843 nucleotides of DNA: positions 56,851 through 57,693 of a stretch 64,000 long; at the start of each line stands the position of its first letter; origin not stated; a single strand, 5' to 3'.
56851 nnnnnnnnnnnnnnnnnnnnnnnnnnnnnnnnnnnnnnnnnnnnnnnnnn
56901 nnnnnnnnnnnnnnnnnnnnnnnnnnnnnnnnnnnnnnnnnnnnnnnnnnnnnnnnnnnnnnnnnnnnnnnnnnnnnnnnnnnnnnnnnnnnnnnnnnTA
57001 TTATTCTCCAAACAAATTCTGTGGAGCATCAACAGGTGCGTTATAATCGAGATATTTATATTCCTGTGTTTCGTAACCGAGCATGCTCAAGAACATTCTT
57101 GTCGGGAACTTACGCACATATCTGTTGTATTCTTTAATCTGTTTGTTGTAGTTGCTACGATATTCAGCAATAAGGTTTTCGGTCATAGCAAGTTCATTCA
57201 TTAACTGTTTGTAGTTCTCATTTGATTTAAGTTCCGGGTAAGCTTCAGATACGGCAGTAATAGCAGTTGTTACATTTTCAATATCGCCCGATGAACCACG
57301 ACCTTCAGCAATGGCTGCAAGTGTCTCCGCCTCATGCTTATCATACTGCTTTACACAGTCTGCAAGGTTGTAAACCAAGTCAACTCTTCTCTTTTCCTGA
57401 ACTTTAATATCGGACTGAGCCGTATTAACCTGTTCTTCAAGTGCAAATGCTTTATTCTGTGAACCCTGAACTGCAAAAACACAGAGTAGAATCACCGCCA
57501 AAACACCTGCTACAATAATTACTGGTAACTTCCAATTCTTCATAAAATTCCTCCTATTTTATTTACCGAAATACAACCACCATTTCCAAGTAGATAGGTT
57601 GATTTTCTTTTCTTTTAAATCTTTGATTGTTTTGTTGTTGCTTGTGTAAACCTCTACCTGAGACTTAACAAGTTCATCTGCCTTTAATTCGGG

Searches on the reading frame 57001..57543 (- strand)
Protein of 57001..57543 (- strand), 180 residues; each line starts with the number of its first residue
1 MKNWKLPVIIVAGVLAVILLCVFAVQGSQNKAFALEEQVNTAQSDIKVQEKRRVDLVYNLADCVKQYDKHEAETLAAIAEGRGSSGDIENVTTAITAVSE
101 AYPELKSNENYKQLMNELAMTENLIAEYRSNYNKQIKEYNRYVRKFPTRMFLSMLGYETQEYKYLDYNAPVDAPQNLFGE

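Call 112: search_protein_families(library=pfam, proteins=[window:57001-57543:-], max_evalue=0.001)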
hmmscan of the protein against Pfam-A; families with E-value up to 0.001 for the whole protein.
window:57001-57543:- (180 aa): 1 family
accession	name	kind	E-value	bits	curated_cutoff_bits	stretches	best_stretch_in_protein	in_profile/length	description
PF04011.17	LemA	-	1.7e-31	109.5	26.2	1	43-165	2-137/149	LemA family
